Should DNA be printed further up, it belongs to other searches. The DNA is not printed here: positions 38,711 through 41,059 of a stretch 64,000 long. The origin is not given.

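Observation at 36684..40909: Paired TetM-like GTPase and Suv3-type RNA helicase with zinc-ribbon and RG-rich tail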

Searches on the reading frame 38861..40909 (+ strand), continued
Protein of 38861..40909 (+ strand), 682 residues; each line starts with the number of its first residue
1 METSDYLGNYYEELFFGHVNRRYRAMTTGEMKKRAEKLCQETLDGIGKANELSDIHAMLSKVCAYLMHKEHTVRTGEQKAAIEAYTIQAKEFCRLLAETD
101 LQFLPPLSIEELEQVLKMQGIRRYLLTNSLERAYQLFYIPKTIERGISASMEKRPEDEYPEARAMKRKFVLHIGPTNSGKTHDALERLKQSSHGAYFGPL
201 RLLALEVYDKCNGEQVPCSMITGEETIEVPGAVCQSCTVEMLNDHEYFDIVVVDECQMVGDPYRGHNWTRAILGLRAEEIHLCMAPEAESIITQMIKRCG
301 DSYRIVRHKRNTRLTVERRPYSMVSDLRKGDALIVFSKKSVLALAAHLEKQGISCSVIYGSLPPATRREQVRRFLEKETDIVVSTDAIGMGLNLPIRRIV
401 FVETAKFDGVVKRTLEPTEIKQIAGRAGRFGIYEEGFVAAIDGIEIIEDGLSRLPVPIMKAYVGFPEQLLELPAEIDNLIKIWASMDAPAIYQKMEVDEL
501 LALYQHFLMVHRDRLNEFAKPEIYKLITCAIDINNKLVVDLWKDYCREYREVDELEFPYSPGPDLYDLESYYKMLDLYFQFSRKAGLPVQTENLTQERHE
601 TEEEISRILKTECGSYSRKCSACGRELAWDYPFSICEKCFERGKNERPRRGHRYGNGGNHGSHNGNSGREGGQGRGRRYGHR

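Call 34: find_encoding_contigs(protein=P0449, flank=5000, max_places=2)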
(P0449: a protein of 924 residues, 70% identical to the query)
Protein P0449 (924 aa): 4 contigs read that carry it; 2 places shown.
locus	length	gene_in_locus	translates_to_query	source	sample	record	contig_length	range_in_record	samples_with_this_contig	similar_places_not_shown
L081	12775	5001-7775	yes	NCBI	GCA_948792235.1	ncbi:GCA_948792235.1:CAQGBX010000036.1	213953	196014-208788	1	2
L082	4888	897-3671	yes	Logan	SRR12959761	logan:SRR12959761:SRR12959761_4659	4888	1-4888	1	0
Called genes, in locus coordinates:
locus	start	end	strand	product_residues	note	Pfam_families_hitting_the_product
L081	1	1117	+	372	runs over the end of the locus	-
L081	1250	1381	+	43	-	-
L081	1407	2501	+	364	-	PF13529:Peptidase_C39_2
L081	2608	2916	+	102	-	PF01035:DNA_binding_1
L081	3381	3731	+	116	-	PF12822:ECF_trnsprt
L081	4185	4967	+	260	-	PF02654:CobS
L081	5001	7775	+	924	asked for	PF00009:GTP_EFTU, PF14492:EFG_III (weak), PF03764:EFG_IV, PF00679:EFG_C, PF05991:NYN_YacP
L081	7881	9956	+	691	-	PF22527:DEXQc_Suv3, PF00271:Helicase_C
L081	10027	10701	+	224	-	PF01648:ACPS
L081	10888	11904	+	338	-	PF07451:SpoVAD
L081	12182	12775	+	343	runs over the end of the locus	PF01370:Epimerase, PF04321:RmlD_sub_bind (faint), PF13460:NAD_binding_10, PF16363:GDP_Man_Dehyd (faint)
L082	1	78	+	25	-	?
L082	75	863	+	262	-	PF02654:CobS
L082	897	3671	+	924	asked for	PF00009:GTP_EFTU, PF14492:EFG_III (weak), PF03764:EFG_IV, PF00679:EFG_C, PF05991:NYN_YacP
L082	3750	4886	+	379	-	?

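Call 35: find_encoding_contigs(protein=P0408, flank=5000, max_places=2)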
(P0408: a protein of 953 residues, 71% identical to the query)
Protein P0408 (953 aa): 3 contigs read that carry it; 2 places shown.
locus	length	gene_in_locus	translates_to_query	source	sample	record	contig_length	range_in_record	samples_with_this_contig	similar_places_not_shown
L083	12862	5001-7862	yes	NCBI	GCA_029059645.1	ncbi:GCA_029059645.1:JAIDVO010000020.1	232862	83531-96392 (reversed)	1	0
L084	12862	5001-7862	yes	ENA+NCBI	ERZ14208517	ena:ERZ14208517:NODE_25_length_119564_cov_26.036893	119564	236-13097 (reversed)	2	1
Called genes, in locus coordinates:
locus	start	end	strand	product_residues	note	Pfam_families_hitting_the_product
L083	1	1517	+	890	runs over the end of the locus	PF02687:FtsX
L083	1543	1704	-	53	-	-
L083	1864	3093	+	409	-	PF19546:DUF6070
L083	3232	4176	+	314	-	PF02156:Glyco_hydro_26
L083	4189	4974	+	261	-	PF02654:CobS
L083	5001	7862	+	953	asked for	PF00009:GTP_EFTU, PF14492:EFG_III, PF03764:EFG_IV, PF00679:EFG_C, PF05991:NYN_YacP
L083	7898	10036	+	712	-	PF22527:DEXQc_Suv3, PF00271:Helicase_C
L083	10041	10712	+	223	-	PF01648:ACPS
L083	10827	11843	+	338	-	PF07451:SpoVAD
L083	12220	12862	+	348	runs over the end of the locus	PF12784:PDDEXK_2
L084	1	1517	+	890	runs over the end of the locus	PF02687:FtsX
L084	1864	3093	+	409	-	PF19546:DUF6070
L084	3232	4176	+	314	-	PF02156:Glyco_hydro_26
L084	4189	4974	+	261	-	PF02654:CobS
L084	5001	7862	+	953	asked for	PF00009:GTP_EFTU, PF14492:EFG_III, PF03764:EFG_IV, PF00679:EFG_C, PF05991:NYN_YacP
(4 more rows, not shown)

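Call 36: find_encoding_contigs(protein=P0472, flank=5000, max_places=2)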
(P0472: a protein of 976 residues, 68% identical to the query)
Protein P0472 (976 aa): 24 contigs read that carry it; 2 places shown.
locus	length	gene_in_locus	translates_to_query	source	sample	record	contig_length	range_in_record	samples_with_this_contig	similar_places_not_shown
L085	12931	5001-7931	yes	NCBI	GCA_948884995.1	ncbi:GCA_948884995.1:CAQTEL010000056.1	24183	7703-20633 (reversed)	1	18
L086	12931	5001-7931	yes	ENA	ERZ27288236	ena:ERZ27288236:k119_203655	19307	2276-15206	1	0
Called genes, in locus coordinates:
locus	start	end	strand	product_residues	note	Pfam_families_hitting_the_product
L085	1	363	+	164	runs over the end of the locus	PF13782:SpoVAB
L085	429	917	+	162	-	PF03862:SpoVAC_SpoVAEB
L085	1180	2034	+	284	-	-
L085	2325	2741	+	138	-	PF06271:RDD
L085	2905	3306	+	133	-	-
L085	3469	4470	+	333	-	PF00710:Asparaginase, PF17763:Asparaginase_C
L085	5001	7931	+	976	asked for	PF00009:GTP_EFTU, PF14492:EFG_III (weak), PF03764:EFG_IV, PF00679:EFG_C, PF05991:NYN_YacP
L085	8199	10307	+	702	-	PF22527:DEXQc_Suv3, PF00271:Helicase_C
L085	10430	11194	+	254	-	PF01648:ACPS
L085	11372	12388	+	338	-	PF07451:SpoVAD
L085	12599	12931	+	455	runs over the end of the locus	PF01554:MatE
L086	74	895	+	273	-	-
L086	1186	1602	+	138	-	PF06271:RDD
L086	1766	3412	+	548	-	-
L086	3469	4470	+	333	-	PF00710:Asparaginase, PF17763:Asparaginase_C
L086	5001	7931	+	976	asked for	PF00009:GTP_EFTU, PF14492:EFG_III (weak), PF03764:EFG_IV, PF00679:EFG_C, PF05991:NYN_YacP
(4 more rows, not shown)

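Call 61: search_protein_families(library=padloc, proteins=[window:38861-40909:+, L013:2609-5626:+, L004:5500-5895:+], max_evalue=0.001)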
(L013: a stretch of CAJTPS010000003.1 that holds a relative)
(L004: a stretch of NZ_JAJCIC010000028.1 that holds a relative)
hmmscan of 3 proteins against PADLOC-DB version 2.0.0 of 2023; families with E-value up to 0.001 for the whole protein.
window:38861-40909:+ (682 aa): 17 families
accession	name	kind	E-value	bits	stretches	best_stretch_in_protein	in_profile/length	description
PDLC02864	DpdF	-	1.9e-11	41.4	1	287-400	196-306/610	DpdF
PDLC00194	HamB1|HamB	-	1.1e-09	34.8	1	350-439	559-648/995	DEAD-box helicase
PDLC00187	HamB1|HamB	-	2e-09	34.3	1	358-441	438-518/851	DEAD-box helicase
PDLC02861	DpdF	-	3.4e-09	33.5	1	329-437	238-340/611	DpdF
PDLC00200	HamB2|HamB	-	8e-09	32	1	358-443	451-533/865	DEAD-box helicase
PDLC02870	DpdF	-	2.5e-07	27.6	1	337-431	235-321/534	DpdF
PDLC00186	HamB1|HamB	-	8.3e-07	25.4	1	359-442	453-533/864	DEAD-box helicase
PDLC00184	HamB1|HamB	-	1.6e-06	24.6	1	359-432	391-461/738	DEAD-box helicase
PDLC02500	BrxHI|BrxHII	-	7.3e-06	22.8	1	344-401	496-552/933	BrxHI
PDLC00191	HamB1|HamB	-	2.9e-05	20.5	1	356-441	403-484/767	DEAD-box helicase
PDLC03928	PsyrT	-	4.5e-05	19.9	1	340-395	253-308/689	-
PDLC04531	PDC-M23B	-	0.00013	18.2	1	376-439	649-709/1060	-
PDLC00176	HamB1|HamB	-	0.00024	17.3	1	358-431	432-501/845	DEAD-box helicase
PDLC02503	BrxHI|BrxHII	-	0.00059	16.2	0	323-393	241-313/698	BrxHI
PDLC00190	HamB1|HamB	-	0.00068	16.2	0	350-440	430-514/866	DEAD-box helicase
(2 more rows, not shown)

L013:2609-5626:+ (1005 aa): 0 families

L004:5500-5895:+ (131 aa): 0 families

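Call 73: predict_structure(alignment_id=A1)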
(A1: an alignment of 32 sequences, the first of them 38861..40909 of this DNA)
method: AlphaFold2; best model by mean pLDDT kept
length: 682 residues; sequences in the alignment: 32
mean_pLDDT: 88.6   pTM: 0.80
mean pLDDT of the five models: 88.6, 88.0, 87.0, 86.3, 84.8
residues with pLDDT >= 90: 483; 70-90: 152; 50-70: 12; < 50: 35
segments of 3 or more residues with pLDDT < 50: 648-682
pLDDT, mean of each block of 10 residues (from residue 1): 87 84 75 91 90 93 88 81 91 94 89 89 92 90 93 92 96 92 95 94 87 94 85 94 94 96 95 97 96 97 96 93 92 93 93 92 87 92 89 85 89 92 91 93 94 92 95 93 93 95 95 92 93 93 96 95 94 94 93 93 94 85 88 85 66 40 33 34 33
secondary structure, 60 per line:
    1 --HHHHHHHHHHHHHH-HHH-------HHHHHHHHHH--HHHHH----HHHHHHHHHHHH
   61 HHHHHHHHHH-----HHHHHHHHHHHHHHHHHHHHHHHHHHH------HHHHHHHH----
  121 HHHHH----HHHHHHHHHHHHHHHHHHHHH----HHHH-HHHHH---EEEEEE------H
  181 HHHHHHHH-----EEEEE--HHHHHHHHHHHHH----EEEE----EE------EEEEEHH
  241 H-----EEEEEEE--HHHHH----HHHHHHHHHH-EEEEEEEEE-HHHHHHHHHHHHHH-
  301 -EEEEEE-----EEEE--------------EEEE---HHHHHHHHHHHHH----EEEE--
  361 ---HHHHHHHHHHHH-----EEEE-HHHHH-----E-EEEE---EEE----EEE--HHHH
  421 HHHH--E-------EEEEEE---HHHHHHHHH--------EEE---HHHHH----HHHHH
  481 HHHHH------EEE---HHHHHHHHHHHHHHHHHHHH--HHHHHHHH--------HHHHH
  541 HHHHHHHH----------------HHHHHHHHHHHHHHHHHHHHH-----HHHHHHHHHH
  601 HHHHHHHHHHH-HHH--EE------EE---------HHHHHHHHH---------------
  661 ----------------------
elements in order: H3-16 H28-37 H40-44 H49-70 H76-102 H109-116 H121-125 H130-150 H155-158 H160-164 E168-173 H180-188 E194-198 H201-213 E218-221 E234-238 E247-253 H256-260 H265-274 E276-284 H286-299 E302-307 E313-316 E331-334 H338-350 E355-358 H364-375 E381-384 H386-390 E398-401 E405-407 E412-414 H417-424 E435-440 H444-452 E461-463 H467-471 H476-485 E492-494 H498-517 H520-527 H536-548 H565-585 H591-611 H637-645

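Call 75: fold_search(model_id=the predicted structure, library=pdb)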
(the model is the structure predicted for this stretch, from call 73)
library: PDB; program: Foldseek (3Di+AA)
matches with E <= 10: 1439; with E <= 0.001: 593
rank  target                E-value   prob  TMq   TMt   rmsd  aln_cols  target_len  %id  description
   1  3rc3                  7.2e-42  1.00  0.65  0.73   8.1       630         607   28  Human Mitochondrial Helicase Suv3 (released 2011-05-11)
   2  3rc8_A                3.4e-40  1.00  0.66  0.73   7.9       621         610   28  Human Mitochondrial Helicase Suv3 in Complex with Short RNA Fragment (released 2011-05-11)
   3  6f4a_B                4.6e-34  1.00  0.57  0.72  12.8       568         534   27  Yeast mitochondrial RNA degradosome complex mtEXO (released 2018-01-17)
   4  7w1r                  5.4e-27  1.00  0.54  0.70   8.8       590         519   23  Crystal structure of human Suv3 monomer (released 2022-05-11)
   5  8qcf_M                3.0e-15  1.00  0.37  0.38  13.9       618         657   16  yeast cytoplasmic exosome-Ski2 complex degrading a RNA substrate (released 2024-01-10)
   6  2xgj_A                4.0e-14  1.00  0.36  0.26  13.9       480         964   18  Structure of Mtr4, a DExH helicase involved in nuclear RNA processing and surveillance (released 2010-06-23)
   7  6bb8                  5.0e-14  1.00  0.37  0.28  18.9       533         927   16  Crystal Structure of Frequency-Interacting RNA helicase (FRH) (released 2018-08-29)
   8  6c90_A                5.0e-14  1.00  0.40  0.39  12.5       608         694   15  Human Mtr4 helicase in complex with ZCCHC8-CTD (released 2018-05-30)
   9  7z52_B                6.1e-14  1.00  0.40  0.39  11.7       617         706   14  Human NEXT dimer - focused reconstruction of the single MTR4 (released 2022-06-22)
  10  5e02_A                8.3e-14  1.00  0.35  0.26  17.6       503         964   18  Structure of RNA Helicase FRH a Critical Component of the Neurospora Crassa Circadian Clock (released 2016-07-06)
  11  6ro1_A                1.2e-13  1.00  0.36  0.27  19.5       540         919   16  X-ray crystal structure of the MTR4 NVL complex (released 2019-07-03)
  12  4u4c_A                1.6e-13  1.00  0.37  0.28  15.8       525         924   15  The molecular architecture of the TRAMP complex reveals the organization and interplay of its two catalytic activities (released 2014-09-24)
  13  4buj_A                3.1e-13  1.00  0.39  0.31  11.9       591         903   17  Crystal structure of the S. cerevisiae Ski2-3-8 complex (released 2013-08-28)
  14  8qca_A                3.5e-13  1.00  0.39  0.34  13.4       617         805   16  CryoEM structure of a S. Cerevisiae Ski2387 complex in the closed state bound to RNA (released 2023-11-15)
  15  4xgt                  4.7e-13  1.00  0.35  0.26  17.6       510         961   17  Structure of RNA Helicase FRH a Critical Component of the Neurospora Crassa Circadian Clock (released 2016-07-06)
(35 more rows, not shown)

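Call 79: search_protein_families(library=pfam, proteins=[P0270, P0290, P0318, P0338, P0362, P0383, P0254, P0273, P0360], max_evalue=0.001)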
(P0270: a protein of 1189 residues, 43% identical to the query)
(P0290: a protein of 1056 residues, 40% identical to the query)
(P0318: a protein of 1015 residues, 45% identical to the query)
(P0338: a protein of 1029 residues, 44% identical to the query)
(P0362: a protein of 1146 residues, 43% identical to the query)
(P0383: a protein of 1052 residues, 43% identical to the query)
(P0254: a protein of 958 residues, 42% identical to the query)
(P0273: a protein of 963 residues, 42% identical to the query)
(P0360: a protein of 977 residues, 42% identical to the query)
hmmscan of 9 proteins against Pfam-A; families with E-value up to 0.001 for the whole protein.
P0270 (1189 aa): 4 families
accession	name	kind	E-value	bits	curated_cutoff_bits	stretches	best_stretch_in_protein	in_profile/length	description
PF22527.2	DEXQc_Suv3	-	2.3e-60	203.1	27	1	686-838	1-153/154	DEXQ-box helicase domain of Suv3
PF00271.37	Helicase_C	-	5.6e-16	59.2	23.5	1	859-962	13-110/110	Helicase conserved C-terminal domain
PF12513.15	SUV3_C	-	4.6e-07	30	27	1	1097-1141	1-46/48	ATP-dependent RNA helicase SUV3 C-terminal domain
PF00270.35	DEAD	-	0.00028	21.1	26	0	698-815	14-157/167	DEAD/DEAH box helicase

P0290 (1056 aa): 4 families
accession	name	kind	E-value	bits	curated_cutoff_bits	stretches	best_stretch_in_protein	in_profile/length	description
PF22527.2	DEXQc_Suv3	-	4.8e-59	198.8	27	1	557-710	1-153/154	DEXQ-box helicase domain of Suv3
PF00271.37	Helicase_C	-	2.8e-15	56.9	23.5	1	736-839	13-110/110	Helicase conserved C-terminal domain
PF12513.15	SUV3_C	-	3.8e-06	27.1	27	1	971-1014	1-45/48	ATP-dependent RNA helicase SUV3 C-terminal domain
PF00270.35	DEAD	-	0.00011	22.5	26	0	572-674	17-141/167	DEAD/DEAH box helicase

P0318 (1015 aa): 4 families
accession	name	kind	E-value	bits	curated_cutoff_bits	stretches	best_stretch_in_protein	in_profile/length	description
PF22527.2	DEXQc_Suv3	-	4.5e-61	205.4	27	1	515-666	3-154/154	DEXQ-box helicase domain of Suv3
PF00271.37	Helicase_C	-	6e-13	49.4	23.5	1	687-789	14-110/110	Helicase conserved C-terminal domain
PF00270.35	DEAD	-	1.7e-06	28.3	26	1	526-633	15-145/167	DEAD/DEAH box helicase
PF12513.15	SUV3_C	-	0.00085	19.6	27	0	928-974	2-48/48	ATP-dependent RNA helicase SUV3 C-terminal domain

P0338 (1029 aa): 2 families
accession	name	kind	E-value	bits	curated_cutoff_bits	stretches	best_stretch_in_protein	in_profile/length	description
PF22527.2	DEXQc_Suv3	-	2.2e-59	199.9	27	1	538-688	3-153/154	DEXQ-box helicase domain of Suv3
PF00271.37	Helicase_C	-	1.4e-13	51.5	23.5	1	709-812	13-110/110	Helicase conserved C-terminal domain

P0362 (1146 aa): 3 families
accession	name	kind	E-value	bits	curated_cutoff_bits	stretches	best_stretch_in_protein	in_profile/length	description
PF22527.2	DEXQc_Suv3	-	2.2e-59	199.9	27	1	649-799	3-153/154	DEXQ-box helicase domain of Suv3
PF00271.37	Helicase_C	-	5.4e-14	52.8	23.5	1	820-923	13-110/110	Helicase conserved C-terminal domain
PF00270.35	DEAD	-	0.00017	21.8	26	1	661-768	16-146/167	DEAD/DEAH box helicase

P0383 (1052 aa): 3 families
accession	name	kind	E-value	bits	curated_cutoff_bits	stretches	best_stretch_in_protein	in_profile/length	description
PF22527.2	DEXQc_Suv3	-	3.3e-54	183.1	27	1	552-695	8-151/154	DEXQ-box helicase domain of Suv3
PF00271.37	Helicase_C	-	1.1e-14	55.1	23.5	1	717-820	14-110/110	Helicase conserved C-terminal domain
PF00270.35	DEAD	-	9.9e-06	25.8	26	1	558-670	15-147/167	DEAD/DEAH box helicase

P0254 (958 aa): 3 families
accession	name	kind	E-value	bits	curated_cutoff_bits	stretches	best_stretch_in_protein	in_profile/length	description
PF22527.2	DEXQc_Suv3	-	6.2e-59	198.4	27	1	427-579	1-153/154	DEXQ-box helicase domain of Suv3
PF00271.37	Helicase_C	-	2.2e-14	54.1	23.5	1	607-709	13-109/110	Helicase conserved C-terminal domain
PF12513.15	SUV3_C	-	1.3e-09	38.2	27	1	835-879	1-46/48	ATP-dependent RNA helicase SUV3 C-terminal domain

P0273 (963 aa): 3 families
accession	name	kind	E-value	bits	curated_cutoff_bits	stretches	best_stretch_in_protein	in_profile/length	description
PF22527.2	DEXQc_Suv3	-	5.4e-60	201.9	27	1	456-608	1-153/154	DEXQ-box helicase domain of Suv3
PF00271.37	Helicase_C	-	4.9e-15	56.2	23.5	1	630-732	15-110/110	Helicase conserved C-terminal domain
PF12513.15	SUV3_C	-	2e-07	31.2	27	1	878-922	1-46/48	ATP-dependent RNA helicase SUV3 C-terminal domain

P0360 (977 aa): 3 families
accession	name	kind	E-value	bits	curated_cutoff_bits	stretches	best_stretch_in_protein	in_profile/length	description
PF22527.2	DEXQc_Suv3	-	3.9e-62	208.8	27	1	477-630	1-154/154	DEXQ-box helicase domain of Suv3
PF00271.37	Helicase_C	-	3.1e-15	56.8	23.5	1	651-752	15-109/110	Helicase conserved C-terminal domain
PF00270.35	DEAD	-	2e-08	34.6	26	1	481-607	6-156/167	DEAD/DEAH box helicase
